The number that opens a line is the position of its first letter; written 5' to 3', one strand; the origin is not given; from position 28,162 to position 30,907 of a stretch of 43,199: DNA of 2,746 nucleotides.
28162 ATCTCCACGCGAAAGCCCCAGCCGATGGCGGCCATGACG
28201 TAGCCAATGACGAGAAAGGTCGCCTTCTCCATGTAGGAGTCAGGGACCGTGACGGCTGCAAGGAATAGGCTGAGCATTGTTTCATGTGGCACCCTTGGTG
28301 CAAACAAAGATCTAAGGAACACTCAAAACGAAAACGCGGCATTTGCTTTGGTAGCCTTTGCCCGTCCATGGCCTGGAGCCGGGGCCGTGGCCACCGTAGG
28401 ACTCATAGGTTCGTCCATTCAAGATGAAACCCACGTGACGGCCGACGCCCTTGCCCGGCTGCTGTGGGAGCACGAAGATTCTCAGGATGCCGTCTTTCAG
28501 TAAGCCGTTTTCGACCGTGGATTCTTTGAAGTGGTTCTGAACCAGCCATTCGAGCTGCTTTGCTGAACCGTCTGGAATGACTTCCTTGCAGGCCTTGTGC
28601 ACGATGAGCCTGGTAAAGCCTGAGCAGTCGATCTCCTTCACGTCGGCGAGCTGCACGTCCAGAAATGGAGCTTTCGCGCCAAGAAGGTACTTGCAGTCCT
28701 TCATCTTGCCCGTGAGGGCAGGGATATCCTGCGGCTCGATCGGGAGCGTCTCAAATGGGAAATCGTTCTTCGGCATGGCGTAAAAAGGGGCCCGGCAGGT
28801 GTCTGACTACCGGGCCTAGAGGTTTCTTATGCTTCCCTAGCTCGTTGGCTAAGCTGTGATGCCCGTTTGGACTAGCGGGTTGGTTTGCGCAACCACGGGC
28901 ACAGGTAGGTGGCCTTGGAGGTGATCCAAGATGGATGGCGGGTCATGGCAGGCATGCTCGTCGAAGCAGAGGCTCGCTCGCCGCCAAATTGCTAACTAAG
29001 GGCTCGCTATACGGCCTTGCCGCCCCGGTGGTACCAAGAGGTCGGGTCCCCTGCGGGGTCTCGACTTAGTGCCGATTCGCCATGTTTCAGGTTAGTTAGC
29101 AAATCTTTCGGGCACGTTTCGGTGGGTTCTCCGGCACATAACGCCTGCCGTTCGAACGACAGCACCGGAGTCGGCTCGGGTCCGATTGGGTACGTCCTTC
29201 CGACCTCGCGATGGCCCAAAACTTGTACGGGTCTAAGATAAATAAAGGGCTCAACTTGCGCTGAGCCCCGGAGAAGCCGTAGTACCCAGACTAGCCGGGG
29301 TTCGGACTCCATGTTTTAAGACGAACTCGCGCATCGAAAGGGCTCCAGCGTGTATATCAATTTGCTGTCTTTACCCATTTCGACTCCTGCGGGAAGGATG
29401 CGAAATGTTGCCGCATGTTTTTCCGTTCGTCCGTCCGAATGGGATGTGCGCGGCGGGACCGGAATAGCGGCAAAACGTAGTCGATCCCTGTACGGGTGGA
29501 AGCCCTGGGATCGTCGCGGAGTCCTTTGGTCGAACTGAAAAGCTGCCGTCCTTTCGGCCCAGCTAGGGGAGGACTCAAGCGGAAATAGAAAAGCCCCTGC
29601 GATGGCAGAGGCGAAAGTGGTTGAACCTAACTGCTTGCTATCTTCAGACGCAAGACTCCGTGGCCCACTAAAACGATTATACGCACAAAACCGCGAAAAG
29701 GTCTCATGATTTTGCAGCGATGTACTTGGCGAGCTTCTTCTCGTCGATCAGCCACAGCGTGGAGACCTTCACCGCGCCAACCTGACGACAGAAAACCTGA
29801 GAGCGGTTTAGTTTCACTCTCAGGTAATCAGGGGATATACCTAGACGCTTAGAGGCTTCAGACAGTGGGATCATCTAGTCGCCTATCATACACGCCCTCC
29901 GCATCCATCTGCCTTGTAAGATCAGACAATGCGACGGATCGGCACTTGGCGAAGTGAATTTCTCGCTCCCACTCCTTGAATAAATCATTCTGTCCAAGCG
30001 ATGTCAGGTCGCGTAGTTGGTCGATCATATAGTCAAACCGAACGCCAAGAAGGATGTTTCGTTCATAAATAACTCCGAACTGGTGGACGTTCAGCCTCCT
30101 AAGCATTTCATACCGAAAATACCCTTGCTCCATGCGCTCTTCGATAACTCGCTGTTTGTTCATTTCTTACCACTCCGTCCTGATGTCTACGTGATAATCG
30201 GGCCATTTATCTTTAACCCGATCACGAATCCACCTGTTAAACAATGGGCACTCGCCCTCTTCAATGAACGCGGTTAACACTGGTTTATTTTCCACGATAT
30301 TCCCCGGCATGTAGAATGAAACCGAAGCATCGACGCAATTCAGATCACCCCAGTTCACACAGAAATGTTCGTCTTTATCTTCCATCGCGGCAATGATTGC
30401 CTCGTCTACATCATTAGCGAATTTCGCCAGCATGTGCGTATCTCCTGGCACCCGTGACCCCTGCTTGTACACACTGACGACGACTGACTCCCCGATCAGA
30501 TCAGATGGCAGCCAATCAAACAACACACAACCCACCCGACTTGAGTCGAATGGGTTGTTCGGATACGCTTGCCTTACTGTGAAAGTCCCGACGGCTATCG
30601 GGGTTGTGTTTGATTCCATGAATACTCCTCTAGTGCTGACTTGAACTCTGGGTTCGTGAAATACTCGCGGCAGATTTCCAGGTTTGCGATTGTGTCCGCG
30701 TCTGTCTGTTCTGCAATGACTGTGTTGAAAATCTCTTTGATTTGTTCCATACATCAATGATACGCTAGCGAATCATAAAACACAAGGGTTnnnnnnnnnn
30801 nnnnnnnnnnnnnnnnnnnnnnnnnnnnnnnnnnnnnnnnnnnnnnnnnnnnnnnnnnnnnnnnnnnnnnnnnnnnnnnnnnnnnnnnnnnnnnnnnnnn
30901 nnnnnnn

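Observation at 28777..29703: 927-nt ORF-free, hairpin-dense region with three tandem terminators upstream of the late genes: candidate large structured RNA or antitermination leader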

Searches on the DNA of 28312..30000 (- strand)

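Call 4: search_rna_families(source=window, start=28500, end=30000, threshold=evalue, max_evalue=10, show_alignments=3)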
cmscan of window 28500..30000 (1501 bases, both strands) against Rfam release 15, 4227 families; matches with E-value up to 10: 2.
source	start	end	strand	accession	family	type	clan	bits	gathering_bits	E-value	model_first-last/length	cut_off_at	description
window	29238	29288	-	RF02353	BjrC68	Gene; sRNA;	-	17.6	39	0.14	1-82/82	no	Bradyrhizobiaceae sRNA BjrC68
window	29588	29648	-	RF02461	Virus_CITE_6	Cis-reg;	-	16.2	41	5.5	1-115/115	no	Blackcurrant reversion virus cap-independent translation element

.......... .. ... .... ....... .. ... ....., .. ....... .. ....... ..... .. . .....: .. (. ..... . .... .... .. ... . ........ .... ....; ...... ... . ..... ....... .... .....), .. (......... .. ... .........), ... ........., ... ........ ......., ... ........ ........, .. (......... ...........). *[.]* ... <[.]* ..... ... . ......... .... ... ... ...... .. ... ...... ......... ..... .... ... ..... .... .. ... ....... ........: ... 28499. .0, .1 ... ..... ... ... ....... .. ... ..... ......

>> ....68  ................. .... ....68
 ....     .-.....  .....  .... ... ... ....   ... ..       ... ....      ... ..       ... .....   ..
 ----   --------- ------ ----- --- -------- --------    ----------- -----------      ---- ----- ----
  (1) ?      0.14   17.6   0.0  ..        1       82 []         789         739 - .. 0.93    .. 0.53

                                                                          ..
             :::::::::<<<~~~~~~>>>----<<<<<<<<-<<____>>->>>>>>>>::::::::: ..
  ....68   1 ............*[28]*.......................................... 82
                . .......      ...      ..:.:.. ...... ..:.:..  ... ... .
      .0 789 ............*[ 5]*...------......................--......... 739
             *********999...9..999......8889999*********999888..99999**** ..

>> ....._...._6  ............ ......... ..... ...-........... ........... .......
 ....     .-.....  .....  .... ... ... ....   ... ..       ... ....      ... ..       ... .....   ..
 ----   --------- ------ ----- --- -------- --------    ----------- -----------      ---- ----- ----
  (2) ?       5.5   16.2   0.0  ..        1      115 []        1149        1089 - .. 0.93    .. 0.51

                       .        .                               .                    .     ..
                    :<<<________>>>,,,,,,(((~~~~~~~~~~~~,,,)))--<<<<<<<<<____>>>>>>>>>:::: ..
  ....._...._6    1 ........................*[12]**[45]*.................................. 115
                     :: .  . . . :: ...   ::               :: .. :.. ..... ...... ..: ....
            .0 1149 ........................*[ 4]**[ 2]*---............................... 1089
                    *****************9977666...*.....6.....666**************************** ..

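Call 8: search_dna_similar(query=window:28700-29780:-, collection=phages, mode=distant, max_rows=30)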
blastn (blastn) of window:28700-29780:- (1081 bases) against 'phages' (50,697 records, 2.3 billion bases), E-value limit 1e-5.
No match.

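Call 97: search_rna_families(source=L002, start=5030, end=5760, threshold=evalue, max_evalue=10)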
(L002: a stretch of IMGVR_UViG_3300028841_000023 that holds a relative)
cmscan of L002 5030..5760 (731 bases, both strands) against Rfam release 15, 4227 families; matches with E-value up to 10: 3.
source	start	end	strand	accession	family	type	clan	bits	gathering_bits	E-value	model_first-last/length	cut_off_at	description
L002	5084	5167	+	RF02344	ar14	Gene; sRNA;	-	19.5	58.8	0.25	1-123/123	no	Alphaproteobacterial ar14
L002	5132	5162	+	RF01240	snR85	Gene; snRNA; snoRNA; HACA-box;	CL00024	16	37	2.2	127-157/180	no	Small nucleolar RNA snR85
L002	5732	5760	+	RF01145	sR14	Gene; snRNA; snoRNA; CD-box;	-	11.5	38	2.4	1-29/54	3'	Small nucleolar RNA sR14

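Call 98: build_rna_model(alignment_id=A7, structure=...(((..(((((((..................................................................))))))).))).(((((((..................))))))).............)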
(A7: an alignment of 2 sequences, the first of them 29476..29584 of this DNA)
Model R1 built from alignment A7 (2 sequences, 138 columns); structure: as given.
model positions 138; base pairs 17; branch points 1; effective number of sequences 1.51; information 0.591 bits per position. Calibrated on 0.2 Mb of random sequence (short: E-values are rough).
structure used (alignment columns):
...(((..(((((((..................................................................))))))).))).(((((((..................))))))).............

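Call 99: search_with_rna_model(model_id=R1, sources=[window, L002, L005, L015, L017, L019, L020, L021, L022, L023, L027, L028, L029, L030, L031, L034, L035, L003, L009], max_evalue=10, show_alignments=4)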
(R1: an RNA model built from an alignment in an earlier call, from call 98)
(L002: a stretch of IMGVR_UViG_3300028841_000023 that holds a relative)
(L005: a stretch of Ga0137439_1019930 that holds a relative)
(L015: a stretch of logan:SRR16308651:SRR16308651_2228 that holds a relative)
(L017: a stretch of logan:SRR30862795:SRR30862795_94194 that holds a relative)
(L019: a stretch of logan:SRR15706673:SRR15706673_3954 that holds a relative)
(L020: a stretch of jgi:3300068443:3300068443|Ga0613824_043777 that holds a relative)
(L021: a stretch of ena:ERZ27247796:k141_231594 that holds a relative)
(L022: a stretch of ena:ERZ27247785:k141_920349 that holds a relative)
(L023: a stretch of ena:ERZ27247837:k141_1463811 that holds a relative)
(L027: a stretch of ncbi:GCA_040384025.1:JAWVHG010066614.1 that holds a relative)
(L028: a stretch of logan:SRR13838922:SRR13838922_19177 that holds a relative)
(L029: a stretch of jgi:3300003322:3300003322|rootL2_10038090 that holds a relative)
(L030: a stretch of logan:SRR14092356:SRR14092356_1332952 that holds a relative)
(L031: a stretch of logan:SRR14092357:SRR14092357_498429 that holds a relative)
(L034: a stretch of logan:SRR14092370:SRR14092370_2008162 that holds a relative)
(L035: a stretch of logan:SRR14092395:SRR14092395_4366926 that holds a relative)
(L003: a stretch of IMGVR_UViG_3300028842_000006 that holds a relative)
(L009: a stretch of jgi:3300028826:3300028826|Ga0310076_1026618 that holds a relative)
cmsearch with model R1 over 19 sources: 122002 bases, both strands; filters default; matches with E-value up to 10: 5.
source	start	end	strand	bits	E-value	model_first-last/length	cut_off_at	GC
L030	1975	2112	+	165.7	1.5e-45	1-138/138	no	0.64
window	29476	29584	-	123.6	1.5e-33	1-138/138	no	0.61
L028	915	971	-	10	0.32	1-138/138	no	0.58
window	29374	29434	+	7.8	1.4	16-81/138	no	0.54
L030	2068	2100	-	7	2.3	93-125/138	no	0.67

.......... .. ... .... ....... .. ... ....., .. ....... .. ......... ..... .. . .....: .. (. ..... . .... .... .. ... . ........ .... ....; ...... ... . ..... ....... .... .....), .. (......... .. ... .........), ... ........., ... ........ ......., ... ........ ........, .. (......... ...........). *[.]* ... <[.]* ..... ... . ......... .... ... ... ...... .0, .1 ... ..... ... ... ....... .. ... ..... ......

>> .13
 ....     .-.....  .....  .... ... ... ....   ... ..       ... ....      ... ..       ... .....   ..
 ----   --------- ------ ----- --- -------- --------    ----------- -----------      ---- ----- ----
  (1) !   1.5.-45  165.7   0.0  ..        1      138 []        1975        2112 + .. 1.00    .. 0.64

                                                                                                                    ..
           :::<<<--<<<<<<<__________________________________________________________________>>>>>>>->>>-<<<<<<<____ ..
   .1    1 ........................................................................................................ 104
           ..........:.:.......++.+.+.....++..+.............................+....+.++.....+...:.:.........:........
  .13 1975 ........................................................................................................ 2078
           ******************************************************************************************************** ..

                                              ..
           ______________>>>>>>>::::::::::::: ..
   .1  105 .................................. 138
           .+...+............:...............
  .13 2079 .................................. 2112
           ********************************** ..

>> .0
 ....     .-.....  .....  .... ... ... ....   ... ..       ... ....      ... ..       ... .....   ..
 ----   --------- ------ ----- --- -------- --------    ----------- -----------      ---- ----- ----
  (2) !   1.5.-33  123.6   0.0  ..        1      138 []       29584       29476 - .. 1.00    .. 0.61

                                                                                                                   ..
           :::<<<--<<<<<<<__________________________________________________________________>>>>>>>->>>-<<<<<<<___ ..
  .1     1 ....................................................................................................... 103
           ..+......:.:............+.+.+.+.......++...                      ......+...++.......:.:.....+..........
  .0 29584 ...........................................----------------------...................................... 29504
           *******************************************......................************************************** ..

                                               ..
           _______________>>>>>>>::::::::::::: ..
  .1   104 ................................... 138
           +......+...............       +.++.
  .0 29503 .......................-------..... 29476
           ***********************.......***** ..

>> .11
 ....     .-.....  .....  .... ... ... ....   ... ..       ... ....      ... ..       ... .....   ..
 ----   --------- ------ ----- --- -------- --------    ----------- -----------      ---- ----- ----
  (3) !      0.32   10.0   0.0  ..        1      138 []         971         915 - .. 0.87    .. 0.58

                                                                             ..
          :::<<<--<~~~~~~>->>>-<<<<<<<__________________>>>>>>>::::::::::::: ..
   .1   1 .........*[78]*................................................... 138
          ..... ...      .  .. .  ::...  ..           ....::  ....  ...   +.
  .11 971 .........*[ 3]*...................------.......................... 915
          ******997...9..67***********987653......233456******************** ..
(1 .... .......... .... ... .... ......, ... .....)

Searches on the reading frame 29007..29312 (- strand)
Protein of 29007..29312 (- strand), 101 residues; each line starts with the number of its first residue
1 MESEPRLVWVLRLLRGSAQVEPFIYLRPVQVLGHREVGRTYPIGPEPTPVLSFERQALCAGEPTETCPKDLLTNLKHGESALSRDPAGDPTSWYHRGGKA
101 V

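Call 10: search_protein_families(library=pfam, proteins=[window:29007-29312:-], max_evalue=0.01)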
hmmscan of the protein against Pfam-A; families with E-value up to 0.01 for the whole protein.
window:29007-29312:- (101 aa): 0 families

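Call 11: search_protein_families(library=phrogs, proteins=[window:29007-29312:-], max_evalue=0.01)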
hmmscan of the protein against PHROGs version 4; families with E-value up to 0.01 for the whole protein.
window:29007-29312:- (101 aa): 0 families

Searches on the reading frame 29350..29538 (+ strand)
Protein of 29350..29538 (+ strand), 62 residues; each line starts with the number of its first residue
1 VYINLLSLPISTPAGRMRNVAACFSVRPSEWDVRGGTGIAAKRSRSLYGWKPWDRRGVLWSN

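Call 72: search_protein_representatives(protein=window:29350-29538:+)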
Query: 62 residues. Proteins with E-value up to 0.001 (for the whole library): 0; up to 1e-10: 0; up to 1e-30: 0. The best 0 are listed.

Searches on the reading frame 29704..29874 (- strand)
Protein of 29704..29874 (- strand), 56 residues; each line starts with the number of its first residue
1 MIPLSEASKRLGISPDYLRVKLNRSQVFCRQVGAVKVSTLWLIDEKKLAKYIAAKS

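Call 10: search_protein_families(library=pfam, proteins=[window:29704-29874:-], max_evalue=0.01)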
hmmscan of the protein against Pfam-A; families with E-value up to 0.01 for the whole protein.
window:29704-29874:- (56 aa): 1 family
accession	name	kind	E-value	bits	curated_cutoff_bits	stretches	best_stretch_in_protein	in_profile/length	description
PF12728.13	HTH_17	-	0.009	16.7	27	0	5-55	5-50/51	Helix-turn-helix domain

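Call 11: search_protein_families(library=phrogs, proteins=[window:29704-29874:-], max_evalue=0.01)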
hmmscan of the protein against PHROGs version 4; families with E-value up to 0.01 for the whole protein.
window:29704-29874:- (56 aa): 1 family
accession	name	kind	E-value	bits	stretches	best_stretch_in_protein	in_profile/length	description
phrog_2655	-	integration and excision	0.00023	21.9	1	4-50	117-162/181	excisionase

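Call 62: search_protein_families(library=ncbifam, proteins=[window:29704-29874:-], max_evalue=0.05)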
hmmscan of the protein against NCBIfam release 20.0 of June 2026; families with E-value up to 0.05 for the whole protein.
window:29704-29874:- (56 aa): 1 family
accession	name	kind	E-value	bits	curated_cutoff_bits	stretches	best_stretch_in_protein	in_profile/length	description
TIGR01764.1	excise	domain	0.023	15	28.8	0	5-53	5-48/49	excisionase family DNA-binding protein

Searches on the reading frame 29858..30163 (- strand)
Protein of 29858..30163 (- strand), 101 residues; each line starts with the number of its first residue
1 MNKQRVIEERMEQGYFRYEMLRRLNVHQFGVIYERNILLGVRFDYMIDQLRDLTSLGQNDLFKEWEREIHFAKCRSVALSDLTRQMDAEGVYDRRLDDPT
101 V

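Call 10: search_protein_families(library=pfam, proteins=[window:29858-30163:-], max_evalue=0.01)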
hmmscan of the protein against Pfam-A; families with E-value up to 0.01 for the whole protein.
window:29858-30163:- (101 aa): 0 families

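Call 11: search_protein_families(library=phrogs, proteins=[window:29858-30163:-], max_evalue=0.01)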
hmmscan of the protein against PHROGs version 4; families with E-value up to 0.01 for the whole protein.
window:29858-30163:- (101 aa): 0 families

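Call 62: search_protein_families(library=ncbifam, proteins=[window:29858-30163:-], max_evalue=0.05)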
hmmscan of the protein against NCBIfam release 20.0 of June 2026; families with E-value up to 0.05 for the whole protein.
window:29858-30163:- (101 aa): 1 family
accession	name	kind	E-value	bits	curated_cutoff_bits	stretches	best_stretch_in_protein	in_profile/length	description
NF007281.0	PRK09741.1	subfamily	0.017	15.1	164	1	21-70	10-59/151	hypothetical protein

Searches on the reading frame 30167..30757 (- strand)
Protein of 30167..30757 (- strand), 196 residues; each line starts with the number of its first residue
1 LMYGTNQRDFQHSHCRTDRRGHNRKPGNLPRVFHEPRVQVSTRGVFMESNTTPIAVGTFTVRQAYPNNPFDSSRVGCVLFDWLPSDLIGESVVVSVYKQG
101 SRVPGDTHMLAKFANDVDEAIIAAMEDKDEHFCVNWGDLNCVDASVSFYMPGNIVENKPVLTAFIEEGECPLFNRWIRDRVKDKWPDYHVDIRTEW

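Call 10: search_protein_families(library=pfam, proteins=[window:30167-30757:-], max_evalue=0.01)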
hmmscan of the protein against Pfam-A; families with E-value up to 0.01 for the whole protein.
window:30167-30757:- (196 aa): 0 families

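Call 11: search_protein_families(library=phrogs, proteins=[window:30167-30757:-], max_evalue=0.01)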
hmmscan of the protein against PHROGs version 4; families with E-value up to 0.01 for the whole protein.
window:30167-30757:- (196 aa): 0 families

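Call 62: search_protein_families(library=ncbifam, proteins=[window:30167-30757:-], max_evalue=0.05)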
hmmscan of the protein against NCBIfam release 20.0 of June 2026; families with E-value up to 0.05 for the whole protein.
window:30167-30757:- (196 aa): 2 families
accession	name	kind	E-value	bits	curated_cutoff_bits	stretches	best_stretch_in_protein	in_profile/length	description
TIGR01470.1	cysG_Nterm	subfamily_domain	0.02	14.5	62.3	1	140-183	98-142/205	siroheme synthase, N-terminal domain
NF007922.1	PRK10637.1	equivalog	0.04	12.9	400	1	140-184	101-146/450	siroheme synthase CysG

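Call 63: search_solved_structures(query=window:30167-30757:-, max_evalue=1)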
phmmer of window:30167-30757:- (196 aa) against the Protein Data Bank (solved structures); distinct sequences matched with E-value up to 1: 0.
